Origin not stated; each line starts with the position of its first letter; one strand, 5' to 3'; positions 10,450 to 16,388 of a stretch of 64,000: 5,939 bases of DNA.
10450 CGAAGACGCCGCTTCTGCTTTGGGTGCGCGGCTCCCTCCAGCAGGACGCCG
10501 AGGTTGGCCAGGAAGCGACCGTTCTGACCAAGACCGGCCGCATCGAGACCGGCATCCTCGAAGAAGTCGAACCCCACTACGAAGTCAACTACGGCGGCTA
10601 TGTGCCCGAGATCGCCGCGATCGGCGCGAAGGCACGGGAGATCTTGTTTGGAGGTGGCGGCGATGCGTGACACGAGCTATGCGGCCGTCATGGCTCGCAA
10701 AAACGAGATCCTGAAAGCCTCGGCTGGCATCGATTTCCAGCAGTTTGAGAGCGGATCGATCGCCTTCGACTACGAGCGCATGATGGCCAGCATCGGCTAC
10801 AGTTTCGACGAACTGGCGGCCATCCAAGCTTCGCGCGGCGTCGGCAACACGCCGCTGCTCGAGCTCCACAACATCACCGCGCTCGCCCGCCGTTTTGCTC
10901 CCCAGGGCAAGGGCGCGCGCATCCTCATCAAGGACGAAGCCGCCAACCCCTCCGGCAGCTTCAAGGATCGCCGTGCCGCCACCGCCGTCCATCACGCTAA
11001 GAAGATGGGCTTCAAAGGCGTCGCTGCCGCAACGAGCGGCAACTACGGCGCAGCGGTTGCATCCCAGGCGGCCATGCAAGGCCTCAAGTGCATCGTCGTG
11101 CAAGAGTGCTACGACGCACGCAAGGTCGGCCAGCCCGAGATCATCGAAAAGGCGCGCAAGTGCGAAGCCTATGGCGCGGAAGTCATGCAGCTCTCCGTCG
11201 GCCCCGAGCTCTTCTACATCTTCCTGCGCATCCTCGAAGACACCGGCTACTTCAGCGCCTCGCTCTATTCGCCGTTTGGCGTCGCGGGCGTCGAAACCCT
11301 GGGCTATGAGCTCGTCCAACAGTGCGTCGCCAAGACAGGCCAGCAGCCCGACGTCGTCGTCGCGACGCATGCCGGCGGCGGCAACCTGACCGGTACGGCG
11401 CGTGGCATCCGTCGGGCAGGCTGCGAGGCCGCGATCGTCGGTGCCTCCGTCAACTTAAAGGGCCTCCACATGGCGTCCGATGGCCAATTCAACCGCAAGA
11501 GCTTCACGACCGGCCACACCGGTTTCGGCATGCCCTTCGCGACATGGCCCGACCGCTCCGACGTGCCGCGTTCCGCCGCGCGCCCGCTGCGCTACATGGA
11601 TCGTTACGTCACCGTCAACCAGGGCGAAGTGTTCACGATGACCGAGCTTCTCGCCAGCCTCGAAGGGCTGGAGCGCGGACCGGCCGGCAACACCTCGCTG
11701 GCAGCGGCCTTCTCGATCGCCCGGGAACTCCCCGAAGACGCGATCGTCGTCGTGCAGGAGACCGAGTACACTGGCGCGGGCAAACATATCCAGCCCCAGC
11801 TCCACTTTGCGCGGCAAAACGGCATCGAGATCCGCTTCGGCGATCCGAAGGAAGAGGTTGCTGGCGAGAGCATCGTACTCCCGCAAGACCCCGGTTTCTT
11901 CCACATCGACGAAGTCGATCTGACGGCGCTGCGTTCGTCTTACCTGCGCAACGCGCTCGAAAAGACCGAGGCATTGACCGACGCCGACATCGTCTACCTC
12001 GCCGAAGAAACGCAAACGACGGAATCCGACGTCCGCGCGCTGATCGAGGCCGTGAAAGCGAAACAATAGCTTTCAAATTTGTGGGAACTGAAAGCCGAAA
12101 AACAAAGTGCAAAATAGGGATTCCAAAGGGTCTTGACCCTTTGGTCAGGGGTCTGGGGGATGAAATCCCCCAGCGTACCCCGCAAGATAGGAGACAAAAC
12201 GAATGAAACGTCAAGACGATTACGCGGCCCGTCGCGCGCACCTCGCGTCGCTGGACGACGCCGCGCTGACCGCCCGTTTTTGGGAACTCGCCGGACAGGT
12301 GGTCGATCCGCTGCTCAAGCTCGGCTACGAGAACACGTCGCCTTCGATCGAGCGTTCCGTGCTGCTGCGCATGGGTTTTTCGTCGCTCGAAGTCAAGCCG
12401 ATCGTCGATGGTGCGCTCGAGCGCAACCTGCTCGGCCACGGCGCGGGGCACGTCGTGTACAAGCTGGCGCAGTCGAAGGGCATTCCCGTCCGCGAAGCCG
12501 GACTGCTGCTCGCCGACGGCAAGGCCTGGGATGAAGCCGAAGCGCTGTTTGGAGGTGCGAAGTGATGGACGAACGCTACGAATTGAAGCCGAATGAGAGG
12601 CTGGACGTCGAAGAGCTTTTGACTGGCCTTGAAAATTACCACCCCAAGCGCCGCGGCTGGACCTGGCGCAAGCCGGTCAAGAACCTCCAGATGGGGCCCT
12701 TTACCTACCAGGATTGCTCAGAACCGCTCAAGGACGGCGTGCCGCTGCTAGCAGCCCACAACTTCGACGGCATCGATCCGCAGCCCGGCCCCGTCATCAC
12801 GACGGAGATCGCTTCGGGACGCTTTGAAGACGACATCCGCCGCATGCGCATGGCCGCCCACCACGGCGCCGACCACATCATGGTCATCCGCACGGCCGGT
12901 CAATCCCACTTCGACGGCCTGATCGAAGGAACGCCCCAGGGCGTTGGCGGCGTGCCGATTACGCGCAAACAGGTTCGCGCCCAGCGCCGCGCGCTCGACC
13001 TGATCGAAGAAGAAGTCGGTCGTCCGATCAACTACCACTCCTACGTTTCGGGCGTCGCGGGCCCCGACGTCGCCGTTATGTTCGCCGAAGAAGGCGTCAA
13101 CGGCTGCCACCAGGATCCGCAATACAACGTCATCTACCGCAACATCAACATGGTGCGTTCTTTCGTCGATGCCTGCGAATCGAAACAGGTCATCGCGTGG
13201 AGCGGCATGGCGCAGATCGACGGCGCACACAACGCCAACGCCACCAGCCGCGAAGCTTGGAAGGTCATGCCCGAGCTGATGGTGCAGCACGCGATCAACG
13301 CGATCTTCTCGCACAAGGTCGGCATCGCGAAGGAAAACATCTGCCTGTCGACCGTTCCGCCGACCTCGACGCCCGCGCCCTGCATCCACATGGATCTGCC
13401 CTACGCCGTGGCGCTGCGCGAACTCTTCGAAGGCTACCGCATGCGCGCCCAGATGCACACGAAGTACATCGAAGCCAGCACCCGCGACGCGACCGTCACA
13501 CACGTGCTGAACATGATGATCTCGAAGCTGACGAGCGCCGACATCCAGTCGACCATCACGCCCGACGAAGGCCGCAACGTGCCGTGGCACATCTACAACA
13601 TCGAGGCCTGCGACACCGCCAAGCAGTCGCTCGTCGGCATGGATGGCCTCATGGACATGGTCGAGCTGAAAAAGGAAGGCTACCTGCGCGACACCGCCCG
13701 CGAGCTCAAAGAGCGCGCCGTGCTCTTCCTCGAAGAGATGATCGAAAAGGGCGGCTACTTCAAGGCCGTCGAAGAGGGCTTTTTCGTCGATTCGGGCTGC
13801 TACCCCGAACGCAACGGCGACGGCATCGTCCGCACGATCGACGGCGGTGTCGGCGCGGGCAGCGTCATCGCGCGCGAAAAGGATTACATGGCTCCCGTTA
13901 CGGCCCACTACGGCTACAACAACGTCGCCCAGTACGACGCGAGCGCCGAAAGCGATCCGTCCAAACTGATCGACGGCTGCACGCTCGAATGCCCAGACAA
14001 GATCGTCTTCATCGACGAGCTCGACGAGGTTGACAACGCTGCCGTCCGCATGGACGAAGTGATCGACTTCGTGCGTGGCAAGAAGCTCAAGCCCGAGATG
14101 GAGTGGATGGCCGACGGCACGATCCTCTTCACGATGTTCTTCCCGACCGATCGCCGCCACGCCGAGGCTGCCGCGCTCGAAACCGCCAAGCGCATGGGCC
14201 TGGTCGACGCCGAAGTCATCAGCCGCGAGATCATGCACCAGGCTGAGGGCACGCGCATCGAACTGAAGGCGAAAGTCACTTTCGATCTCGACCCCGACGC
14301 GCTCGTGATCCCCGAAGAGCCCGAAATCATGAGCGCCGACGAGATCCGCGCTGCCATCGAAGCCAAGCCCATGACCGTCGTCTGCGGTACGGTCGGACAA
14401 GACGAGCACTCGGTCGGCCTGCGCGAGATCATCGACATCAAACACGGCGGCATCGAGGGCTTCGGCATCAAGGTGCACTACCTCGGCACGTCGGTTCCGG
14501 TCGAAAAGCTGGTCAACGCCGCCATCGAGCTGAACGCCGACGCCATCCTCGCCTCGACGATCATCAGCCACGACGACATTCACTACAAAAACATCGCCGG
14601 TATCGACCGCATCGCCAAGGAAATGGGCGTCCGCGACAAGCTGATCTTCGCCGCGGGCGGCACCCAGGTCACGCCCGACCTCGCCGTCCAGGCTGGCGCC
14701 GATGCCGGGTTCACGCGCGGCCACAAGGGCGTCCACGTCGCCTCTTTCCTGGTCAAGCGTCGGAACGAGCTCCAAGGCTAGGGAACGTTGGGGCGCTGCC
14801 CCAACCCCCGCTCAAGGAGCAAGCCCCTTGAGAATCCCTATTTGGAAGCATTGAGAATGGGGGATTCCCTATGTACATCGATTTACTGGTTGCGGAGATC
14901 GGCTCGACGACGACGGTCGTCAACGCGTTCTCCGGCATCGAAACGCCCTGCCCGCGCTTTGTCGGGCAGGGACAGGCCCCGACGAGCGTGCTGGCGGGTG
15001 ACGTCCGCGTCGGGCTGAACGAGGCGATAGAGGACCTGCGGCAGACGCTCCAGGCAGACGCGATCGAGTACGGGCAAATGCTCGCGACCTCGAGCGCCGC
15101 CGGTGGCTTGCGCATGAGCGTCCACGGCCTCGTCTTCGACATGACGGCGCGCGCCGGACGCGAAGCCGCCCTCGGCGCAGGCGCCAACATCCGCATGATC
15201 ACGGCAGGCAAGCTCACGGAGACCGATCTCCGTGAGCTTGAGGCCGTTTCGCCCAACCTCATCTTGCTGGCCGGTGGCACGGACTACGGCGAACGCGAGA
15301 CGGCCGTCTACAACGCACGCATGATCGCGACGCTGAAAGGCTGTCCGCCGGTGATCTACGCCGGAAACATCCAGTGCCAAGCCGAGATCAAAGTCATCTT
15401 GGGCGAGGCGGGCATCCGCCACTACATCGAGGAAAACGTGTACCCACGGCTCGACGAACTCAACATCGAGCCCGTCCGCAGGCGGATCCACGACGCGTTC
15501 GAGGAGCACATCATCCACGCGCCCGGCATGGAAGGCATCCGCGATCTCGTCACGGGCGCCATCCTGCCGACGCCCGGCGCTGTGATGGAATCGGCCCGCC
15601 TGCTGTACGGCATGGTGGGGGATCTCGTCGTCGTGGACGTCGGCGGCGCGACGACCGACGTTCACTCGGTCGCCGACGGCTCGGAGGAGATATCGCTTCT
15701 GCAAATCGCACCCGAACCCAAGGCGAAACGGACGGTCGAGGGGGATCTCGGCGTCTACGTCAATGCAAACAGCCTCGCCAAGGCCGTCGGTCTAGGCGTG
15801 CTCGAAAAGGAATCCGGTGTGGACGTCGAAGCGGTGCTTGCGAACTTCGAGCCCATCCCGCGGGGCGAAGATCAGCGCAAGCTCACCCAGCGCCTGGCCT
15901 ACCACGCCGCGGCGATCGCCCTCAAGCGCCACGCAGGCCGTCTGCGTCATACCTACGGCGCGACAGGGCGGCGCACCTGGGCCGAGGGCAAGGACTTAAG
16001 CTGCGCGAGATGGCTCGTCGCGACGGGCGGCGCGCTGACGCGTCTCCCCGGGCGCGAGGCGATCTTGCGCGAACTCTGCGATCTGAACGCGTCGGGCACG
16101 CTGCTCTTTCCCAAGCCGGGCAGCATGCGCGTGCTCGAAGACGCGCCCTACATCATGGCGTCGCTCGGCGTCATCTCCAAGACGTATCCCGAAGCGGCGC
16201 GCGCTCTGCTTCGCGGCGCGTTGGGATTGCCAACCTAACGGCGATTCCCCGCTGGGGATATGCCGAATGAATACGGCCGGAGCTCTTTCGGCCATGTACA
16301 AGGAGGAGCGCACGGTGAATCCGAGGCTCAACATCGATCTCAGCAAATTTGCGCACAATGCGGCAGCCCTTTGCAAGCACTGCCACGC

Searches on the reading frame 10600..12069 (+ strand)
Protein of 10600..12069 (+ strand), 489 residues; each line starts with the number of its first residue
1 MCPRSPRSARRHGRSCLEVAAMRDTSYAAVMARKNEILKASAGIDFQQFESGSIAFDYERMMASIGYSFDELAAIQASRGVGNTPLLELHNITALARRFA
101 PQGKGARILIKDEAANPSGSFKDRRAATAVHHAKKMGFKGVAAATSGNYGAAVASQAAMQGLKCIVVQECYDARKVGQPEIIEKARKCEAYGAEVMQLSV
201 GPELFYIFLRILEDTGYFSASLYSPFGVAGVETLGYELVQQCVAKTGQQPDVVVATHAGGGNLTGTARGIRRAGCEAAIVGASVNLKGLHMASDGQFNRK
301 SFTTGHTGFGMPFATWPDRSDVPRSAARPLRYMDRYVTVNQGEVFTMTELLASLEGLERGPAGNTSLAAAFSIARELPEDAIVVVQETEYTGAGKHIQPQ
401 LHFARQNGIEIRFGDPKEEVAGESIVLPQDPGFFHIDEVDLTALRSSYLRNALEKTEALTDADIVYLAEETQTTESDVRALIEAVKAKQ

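Call 9: search_protein_families(library=ncbifam, proteins=[window:10600-12069:+])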
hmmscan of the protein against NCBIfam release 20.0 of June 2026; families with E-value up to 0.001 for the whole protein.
window:10600-12069:+ (489 aa): 37 families (the best 25 are shown)
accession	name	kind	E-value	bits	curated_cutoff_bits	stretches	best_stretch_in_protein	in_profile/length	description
NF040741.1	ornith_OrtB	equivalog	1.6e-245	814.9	550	1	26-483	2-462/464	2-amino-4-oxopentanoate thiolase subunit OrtB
NF006050.0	PRK08197.1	equivalog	4.2e-24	85.1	303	1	78-270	75-251/406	threonine synthase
NF004996.0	PRK06381.1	equivalog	1.5e-19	70.2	266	1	82-272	14-189/319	threonine synthase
TIGR01136.1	cysKM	subfamily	1.8e-19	70.2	344.15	2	80-168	4-87/299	cysteine synthase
TIGR01137.1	cysta_beta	equivalog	7.9e-19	67.6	510.25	2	80-197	8-113/457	cystathionine beta-synthase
TIGR01139.1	cysK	equivalog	6.2e-18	65.1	350.95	2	80-167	4-86/298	cysteine synthase A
NF008735.0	PRK11761.1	equivalog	5.1e-17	62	413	1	80-199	9-116/296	cysteine synthase CysM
NF007989.0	PRK10717.1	equivalog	1.4e-16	60.5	387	1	78-196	9-115/334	cysteine synthase A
NF005035.0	PRK06450.1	equivalog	3.7e-15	55.6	301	1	91-272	50-218/338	threonine synthase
TIGR00260.1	thrC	equivalog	5e-15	55.5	167.1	1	104-269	37-200/340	threonine synthase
TIGR01138.1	cysM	equivalog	5.5e-15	55.7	394.2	1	80-196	5-109/290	cysteine synthase B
NF004170.0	PRK05638.1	equivalog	1.6e-14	53.4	421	1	105-263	79-225/442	threonine synthase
NF045641.2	BHydaspDhtseBhcB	equivalog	2.2e-12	46.7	550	1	96-282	25-201/312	beta-hydroxyaspartate dehydratase BhcB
NF005680.0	PRK07476.1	equivalog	1.1e-11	44.2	413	1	104-288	36-209/326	hydroxyectoine utilization dehydratase EutB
NF009057.0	PRK12391.1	equivalog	2.3e-11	42.9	366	1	104-168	94-161/441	TrpB-like pyridoxal phosphate-dependent enzyme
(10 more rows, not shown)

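Call 10: search_protein_families(library=pfam, proteins=[window:10600-12069:+])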
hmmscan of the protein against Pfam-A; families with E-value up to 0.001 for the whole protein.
window:10600-12069:+ (489 aa): 1 family
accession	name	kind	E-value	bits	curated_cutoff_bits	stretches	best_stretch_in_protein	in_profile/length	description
PF00291.31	PALP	-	1.4e-51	176.1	35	1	78-385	2-292/295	Pyridoxal-phosphate dependent enzyme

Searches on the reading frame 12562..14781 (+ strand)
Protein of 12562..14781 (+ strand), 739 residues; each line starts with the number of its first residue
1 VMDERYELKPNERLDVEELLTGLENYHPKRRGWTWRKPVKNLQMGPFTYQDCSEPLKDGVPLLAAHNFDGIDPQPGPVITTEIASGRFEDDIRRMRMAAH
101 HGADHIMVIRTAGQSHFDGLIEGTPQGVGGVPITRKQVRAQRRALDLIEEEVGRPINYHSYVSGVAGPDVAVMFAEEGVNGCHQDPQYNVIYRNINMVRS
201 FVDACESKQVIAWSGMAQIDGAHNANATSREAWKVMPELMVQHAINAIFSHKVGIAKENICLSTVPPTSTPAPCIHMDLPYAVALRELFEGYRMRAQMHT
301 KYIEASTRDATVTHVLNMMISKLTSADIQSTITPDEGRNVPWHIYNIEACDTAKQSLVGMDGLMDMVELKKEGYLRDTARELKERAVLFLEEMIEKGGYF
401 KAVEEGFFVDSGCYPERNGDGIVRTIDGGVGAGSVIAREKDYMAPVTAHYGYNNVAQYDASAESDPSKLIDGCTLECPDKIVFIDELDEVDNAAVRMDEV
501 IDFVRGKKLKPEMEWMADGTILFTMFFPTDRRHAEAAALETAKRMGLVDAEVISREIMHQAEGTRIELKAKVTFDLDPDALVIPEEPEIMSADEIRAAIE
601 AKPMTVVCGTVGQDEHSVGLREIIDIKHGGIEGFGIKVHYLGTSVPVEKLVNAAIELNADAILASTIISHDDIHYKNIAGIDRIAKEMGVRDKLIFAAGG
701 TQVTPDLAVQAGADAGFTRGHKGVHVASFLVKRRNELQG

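Call 9: search_protein_families(library=ncbifam, proteins=[window:12562-14781:+])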
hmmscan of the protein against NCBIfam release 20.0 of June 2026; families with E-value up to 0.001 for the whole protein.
window:12562-14781:+ (739 aa): 9 families
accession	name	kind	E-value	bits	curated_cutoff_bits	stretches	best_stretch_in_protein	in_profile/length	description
NF040743.1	ornith_mutase_E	equivalog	0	1337.1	800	1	8-736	1-728/730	D-ornithine 4,5-aminomutase subunit OraE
NF052384.1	Lys_5_6_mutase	equivalog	1.3e-44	152.7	600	1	74-447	145-507/511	lysine 5,6-aminomutase subunit alpha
NF052385.1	Lys_5_6_beta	equivalog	9e-38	130.3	280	1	508-733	2-236/241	lysine 5,6-aminomutase subunit beta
NF002612.0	PRK02261.1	equivalog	1.8e-11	43.7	110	1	602-701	2-94/148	methylaspartate mutase subunit S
TIGR01501.1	MthylAspMutase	equivalog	2e-11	43.7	135.8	1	605-701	3-92/134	methylaspartate mutase subunit S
TIGR02370.1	pyl_corrinoid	subfamily_domain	3.5e-10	39.6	215.3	1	600-715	81-189/197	methyltransferase cognate corrinoid protein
NF041607.1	dimeth_corrin_MtbC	equivalog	6.8e-09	35.5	350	1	598-715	77-187/203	dimethylamine corrinoid protein MtbC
NF047996.1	corrin_MtgC_2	exception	2.1e-07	30.7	370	1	604-717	90-196/212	glycine betaine-specific corrinoid protein MtgC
NF047995.1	corrinoid_MtgC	exception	3.5e-06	26.6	310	1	600-728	90-210/215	glycine betaine-specific corrinoid protein MtgC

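Call 10: search_protein_families(library=pfam, proteins=[window:12562-14781:+])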
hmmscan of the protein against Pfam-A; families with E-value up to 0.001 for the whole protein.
window:12562-14781:+ (739 aa): 3 families
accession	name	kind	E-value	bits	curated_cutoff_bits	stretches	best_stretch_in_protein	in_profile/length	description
PF09043.17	Lys-AminoMut_A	-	3.9e-45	154.7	25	1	71-447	141-506/508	D-Lysine 5,6-aminomutase TIM-barrel domain of alpha subunit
PF16554.10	OAM_dimer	-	2.2e-25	89.3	25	1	509-585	2-78/78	Dimerisation domain of d-ornithine 4,5-aminomutase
PF02310.24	B12-binding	-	1.2e-09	38.5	32.1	1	605-717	2-110/121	B12 binding domain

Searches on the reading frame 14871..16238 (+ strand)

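Call 9: search_protein_families(library=ncbifam, proteins=[window:14871-16238:+])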
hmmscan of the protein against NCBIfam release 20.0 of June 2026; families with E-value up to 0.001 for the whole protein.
window:14871-16238:+ (455 aa): 3 families
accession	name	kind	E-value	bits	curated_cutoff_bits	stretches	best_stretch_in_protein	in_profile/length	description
NF040744.1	ornith_Or-4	equivalog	3.4e-192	639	600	1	3-451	1-447/448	GlmL-related ornithine degradation protein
NF040745.1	accessory_GlmL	equivalog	1e-111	374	475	1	6-448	2-454/459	methylaspartate mutase accessory protein GlmL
TIGR01319.1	glmL_fam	subfamily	1.5e-76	258.1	204.05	1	43-444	32-448/456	GlmL family protein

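Call 10: search_protein_families(library=pfam, proteins=[window:14871-16238:+])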
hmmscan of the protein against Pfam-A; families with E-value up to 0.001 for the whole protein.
window:14871-16238:+ (455 aa): 1 family
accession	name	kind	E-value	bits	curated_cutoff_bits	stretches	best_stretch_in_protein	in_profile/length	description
PF13941.12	MutL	-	6.3e-155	516.8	27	1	6-448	2-447/450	MutL protein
